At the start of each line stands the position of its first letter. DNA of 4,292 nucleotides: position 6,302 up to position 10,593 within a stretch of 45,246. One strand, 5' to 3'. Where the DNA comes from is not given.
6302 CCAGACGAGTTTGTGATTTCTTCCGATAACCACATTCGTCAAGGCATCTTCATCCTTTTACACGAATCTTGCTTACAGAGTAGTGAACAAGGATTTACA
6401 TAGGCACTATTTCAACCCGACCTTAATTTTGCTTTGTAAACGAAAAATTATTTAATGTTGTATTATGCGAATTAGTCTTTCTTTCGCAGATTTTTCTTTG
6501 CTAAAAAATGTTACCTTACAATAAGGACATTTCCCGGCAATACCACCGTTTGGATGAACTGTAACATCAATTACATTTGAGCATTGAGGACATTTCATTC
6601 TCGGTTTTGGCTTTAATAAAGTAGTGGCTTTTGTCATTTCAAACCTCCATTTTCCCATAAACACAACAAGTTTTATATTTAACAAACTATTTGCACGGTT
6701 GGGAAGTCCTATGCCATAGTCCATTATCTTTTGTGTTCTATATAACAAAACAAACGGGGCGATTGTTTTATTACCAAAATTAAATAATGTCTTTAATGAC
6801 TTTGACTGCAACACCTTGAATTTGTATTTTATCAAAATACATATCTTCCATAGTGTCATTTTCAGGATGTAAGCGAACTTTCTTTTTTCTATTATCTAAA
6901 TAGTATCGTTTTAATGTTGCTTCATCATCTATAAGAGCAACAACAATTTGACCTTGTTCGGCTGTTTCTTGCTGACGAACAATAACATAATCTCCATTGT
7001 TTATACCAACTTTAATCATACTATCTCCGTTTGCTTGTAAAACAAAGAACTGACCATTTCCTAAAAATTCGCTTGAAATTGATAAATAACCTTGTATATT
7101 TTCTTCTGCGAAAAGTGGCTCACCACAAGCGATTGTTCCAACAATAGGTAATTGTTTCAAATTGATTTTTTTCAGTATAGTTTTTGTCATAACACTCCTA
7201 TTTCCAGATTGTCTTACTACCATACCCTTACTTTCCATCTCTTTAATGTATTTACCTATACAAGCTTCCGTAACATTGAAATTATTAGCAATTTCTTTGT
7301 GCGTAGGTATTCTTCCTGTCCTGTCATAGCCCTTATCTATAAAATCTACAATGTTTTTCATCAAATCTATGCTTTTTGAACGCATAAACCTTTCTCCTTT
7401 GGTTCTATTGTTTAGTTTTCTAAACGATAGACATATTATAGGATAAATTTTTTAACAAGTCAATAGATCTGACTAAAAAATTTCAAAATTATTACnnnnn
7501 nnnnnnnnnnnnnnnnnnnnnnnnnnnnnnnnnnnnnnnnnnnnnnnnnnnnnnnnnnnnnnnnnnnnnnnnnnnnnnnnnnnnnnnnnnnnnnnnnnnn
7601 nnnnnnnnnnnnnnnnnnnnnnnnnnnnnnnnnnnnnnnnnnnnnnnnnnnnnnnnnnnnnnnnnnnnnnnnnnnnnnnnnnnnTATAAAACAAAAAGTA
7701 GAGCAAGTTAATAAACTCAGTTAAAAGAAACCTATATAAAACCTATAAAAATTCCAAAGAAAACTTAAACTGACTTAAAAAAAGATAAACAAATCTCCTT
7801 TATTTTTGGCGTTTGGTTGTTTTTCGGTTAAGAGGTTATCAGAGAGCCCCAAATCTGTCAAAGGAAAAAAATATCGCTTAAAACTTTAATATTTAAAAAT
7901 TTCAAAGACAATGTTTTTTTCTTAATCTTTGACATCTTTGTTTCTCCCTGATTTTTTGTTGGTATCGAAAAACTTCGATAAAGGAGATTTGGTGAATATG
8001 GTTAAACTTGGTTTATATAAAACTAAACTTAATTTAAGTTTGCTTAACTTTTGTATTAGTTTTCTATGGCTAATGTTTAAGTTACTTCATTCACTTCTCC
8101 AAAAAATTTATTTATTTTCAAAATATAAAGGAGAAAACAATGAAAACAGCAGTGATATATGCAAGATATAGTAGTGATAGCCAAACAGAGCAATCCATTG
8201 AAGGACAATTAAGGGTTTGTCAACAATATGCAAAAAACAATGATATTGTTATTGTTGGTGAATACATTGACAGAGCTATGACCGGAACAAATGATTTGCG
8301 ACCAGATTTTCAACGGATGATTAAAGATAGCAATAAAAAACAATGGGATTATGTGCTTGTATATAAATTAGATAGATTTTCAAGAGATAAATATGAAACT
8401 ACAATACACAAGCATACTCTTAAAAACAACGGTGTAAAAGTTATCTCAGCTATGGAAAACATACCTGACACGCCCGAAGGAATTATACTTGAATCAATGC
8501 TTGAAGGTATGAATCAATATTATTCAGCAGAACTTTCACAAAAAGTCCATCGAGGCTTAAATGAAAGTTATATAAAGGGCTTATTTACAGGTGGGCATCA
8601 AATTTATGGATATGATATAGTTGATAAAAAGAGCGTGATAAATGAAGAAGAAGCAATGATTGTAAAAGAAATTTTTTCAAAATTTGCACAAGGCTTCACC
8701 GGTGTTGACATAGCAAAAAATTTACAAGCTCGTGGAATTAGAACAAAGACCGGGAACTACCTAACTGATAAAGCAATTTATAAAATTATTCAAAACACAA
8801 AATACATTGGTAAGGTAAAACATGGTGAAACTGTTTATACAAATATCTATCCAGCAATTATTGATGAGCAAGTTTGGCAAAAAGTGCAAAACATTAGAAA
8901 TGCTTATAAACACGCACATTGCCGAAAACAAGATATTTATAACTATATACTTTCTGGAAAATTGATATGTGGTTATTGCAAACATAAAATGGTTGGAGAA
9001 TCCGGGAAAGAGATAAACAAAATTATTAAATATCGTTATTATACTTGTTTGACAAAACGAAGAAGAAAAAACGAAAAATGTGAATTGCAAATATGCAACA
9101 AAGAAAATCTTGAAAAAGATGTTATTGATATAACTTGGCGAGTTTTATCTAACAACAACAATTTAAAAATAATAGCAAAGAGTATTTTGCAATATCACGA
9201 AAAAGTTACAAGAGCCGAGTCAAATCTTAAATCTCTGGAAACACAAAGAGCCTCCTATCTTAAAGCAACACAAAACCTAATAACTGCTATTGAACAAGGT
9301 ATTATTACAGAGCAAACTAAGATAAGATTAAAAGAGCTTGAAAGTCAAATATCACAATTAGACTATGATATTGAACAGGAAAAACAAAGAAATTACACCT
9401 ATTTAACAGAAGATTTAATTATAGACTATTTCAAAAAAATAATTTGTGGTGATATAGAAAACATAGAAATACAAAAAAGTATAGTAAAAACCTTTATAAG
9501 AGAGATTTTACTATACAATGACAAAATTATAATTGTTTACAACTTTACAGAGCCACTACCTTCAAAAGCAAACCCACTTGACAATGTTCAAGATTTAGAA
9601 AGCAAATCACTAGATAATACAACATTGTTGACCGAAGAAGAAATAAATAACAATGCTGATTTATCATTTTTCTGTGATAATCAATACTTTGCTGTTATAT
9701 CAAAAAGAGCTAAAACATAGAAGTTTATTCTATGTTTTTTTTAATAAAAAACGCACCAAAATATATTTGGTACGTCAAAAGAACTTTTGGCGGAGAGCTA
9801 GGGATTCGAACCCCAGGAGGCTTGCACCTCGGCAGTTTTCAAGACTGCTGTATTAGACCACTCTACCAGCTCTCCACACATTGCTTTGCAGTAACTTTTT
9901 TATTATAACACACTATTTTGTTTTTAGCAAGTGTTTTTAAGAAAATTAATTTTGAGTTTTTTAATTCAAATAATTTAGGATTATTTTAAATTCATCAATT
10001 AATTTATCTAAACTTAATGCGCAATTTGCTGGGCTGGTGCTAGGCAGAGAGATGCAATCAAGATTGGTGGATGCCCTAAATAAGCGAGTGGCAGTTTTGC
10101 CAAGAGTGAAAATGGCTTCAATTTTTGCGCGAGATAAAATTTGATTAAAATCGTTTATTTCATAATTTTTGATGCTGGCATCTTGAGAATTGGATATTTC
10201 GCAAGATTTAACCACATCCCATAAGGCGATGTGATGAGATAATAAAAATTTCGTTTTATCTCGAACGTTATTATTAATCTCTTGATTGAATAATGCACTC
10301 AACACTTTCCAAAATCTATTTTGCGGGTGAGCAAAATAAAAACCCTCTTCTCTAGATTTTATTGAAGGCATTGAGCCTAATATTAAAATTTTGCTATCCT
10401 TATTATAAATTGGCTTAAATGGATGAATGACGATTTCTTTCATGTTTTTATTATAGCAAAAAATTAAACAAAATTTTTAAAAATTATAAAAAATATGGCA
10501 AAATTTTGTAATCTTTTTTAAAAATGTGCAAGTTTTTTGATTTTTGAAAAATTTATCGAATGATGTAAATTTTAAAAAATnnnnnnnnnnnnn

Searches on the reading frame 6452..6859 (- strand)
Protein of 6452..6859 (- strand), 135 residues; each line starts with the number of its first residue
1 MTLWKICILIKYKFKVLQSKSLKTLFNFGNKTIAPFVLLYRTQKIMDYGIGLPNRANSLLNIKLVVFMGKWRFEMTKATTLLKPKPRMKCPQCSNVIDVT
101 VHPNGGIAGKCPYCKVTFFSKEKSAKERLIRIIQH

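Call 85: search_protein_families(library=pfam, proteins=[window:6452-6859:-], max_evalue=0.001)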
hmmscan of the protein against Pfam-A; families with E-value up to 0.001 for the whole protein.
window:6452-6859:- (135 aa): 1 family
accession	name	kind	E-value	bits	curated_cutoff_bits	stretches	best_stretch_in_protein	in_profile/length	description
PF14690.11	Zn_ribbon_ISL3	-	0.00078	20.2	25.5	0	76-93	30-47/47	zinc-finger of transposase IS204/IS1001/IS1096/IS1165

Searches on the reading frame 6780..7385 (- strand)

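Call 85: search_protein_families(library=pfam, proteins=[window:6780-7385:-], max_evalue=0.001)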
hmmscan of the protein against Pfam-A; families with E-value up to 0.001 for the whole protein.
window:6780-7385:- (201 aa): 2 families
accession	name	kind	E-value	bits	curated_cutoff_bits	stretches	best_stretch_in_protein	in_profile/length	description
PF00717.28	Peptidase_S24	-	5e-30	104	23.3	1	80-194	1-116/116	Peptidase S24-like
PF01726.22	LexA_DNA_bind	-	0.00057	20.1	23.7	0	10-61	9-61/65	LexA DNA binding domain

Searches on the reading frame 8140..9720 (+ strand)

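Call 85: search_protein_families(library=pfam, proteins=[window:8140-9720:+], max_evalue=0.001)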
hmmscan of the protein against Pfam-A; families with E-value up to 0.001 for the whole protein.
window:8140-9720:+ (526 aa): 3 families
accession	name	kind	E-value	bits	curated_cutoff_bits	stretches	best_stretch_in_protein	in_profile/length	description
PF00239.26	Resolvase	-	2.6e-28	99.4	23.3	1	4-143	1-139/145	Resolvase, N terminal domain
PF07508.19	Recombinase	-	5e-17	62.5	21.1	1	169-253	1-99/102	Recombinase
PF13408.12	Zn_ribbon_recom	-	1.8e-09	38.3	25.3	1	270-330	1-55/58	Recombinase zinc beta ribbon domain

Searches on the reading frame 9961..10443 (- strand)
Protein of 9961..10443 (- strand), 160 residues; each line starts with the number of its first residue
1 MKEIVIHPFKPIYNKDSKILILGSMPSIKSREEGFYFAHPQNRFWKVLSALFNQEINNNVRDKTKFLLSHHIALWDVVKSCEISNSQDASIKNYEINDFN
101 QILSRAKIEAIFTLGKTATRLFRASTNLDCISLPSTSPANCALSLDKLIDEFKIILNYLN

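Call 85: search_protein_families(library=pfam, proteins=[window:9961-10443:-], max_evalue=0.001)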
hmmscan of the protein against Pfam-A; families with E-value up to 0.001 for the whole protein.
window:9961-10443:- (160 aa): 1 family
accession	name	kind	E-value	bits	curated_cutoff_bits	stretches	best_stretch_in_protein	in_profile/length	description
PF03167.25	UDG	-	3.2e-16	60.1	24.3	1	12-153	3-134/141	Uracil DNA glycosylase superfamily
